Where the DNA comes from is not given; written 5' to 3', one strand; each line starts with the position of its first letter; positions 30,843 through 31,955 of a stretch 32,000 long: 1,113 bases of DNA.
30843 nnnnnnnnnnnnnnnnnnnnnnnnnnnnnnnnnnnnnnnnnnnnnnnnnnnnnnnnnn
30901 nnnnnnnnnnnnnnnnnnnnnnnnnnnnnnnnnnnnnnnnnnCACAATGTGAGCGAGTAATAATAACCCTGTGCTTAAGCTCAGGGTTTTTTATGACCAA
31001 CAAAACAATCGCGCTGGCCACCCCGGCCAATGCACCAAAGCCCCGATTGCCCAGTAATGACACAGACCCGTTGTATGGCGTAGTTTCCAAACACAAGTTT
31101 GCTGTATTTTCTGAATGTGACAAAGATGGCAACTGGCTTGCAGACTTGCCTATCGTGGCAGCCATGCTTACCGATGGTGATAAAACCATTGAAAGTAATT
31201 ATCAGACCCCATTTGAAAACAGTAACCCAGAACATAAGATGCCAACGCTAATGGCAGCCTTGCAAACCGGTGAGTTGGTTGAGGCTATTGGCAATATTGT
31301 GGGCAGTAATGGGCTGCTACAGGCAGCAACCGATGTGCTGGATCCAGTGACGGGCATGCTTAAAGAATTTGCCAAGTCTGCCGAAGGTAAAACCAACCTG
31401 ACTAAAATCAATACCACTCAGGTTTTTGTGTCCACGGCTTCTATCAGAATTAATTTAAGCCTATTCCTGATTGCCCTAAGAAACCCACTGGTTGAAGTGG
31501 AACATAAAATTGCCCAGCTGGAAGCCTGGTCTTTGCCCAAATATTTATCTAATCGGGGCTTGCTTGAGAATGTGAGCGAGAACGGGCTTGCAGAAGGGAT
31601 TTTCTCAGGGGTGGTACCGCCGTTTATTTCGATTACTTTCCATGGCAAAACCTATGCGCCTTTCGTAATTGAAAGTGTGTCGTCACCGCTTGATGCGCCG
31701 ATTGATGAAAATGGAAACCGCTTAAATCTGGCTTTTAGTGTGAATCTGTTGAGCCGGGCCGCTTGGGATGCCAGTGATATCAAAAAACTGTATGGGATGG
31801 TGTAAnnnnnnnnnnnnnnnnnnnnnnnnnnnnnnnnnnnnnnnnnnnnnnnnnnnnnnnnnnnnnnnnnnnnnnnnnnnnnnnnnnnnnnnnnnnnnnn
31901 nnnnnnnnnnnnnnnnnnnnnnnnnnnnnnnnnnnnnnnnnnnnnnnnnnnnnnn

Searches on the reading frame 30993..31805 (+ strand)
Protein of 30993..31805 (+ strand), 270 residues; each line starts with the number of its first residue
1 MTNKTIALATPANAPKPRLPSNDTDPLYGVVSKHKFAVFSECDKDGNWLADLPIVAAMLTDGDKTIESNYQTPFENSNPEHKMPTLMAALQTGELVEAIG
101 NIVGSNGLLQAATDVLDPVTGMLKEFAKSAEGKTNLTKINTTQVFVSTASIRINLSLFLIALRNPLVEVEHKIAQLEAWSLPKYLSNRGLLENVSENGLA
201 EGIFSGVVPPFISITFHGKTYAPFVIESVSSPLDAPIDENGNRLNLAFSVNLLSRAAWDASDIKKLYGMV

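Call 32: search_protein_families(library=pfam, proteins=[window:30993-31805:+], max_evalue=1)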
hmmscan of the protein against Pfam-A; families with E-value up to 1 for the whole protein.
window:30993-31805:+ (270 aa): 1 family
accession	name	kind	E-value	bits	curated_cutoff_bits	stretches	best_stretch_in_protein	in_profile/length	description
PF12331.14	Rad26-like_helical_rpts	-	0.17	11.6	29.9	1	76-144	79-148/215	Rad26-like, helical repeats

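Call 40: find_encoding_contigs(protein=window:30993-31805:+, flank=10000, max_places=3)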
Protein window:30993-31805:+ (270 aa): 2 contigs read that carry it; 1 place shown.
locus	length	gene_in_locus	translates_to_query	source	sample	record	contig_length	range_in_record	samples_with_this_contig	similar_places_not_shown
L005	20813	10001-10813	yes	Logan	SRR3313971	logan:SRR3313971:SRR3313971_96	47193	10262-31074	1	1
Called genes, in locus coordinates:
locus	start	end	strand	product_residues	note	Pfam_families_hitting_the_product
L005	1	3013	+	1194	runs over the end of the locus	PF18798:LPD3, PF18763:ddrB-ParB, PF18823:InPase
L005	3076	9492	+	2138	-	PF02384:N6_Mtase, PF07669:Eco57I, PF00176:SNF2-rel_dom, PF28555:Helicase_dom (weak)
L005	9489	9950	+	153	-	-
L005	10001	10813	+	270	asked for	-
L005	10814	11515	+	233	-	-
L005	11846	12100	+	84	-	PF16082:Phage_holin_2_4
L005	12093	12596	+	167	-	PF00959:Phage_lysozyme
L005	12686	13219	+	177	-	-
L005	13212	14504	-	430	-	PF00817:IMS, PF11799:IMS_C, PF13438:DUF4113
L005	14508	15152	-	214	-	PF00717:Peptidase_S24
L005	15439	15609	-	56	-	-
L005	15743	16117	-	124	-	-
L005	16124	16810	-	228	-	-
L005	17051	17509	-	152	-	-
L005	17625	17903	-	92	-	-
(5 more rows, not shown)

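Call 45: search_protein_families(library=phrogs, proteins=[window:30993-31805:+], max_evalue=0.01)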
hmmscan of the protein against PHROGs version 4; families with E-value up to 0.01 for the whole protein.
window:30993-31805:+ (270 aa): 1 family
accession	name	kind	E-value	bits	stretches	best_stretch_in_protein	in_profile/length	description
phrog_1114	-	head and packaging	7.3e-68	229.4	1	22-268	9-227/229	PmgG-like head morphogenesis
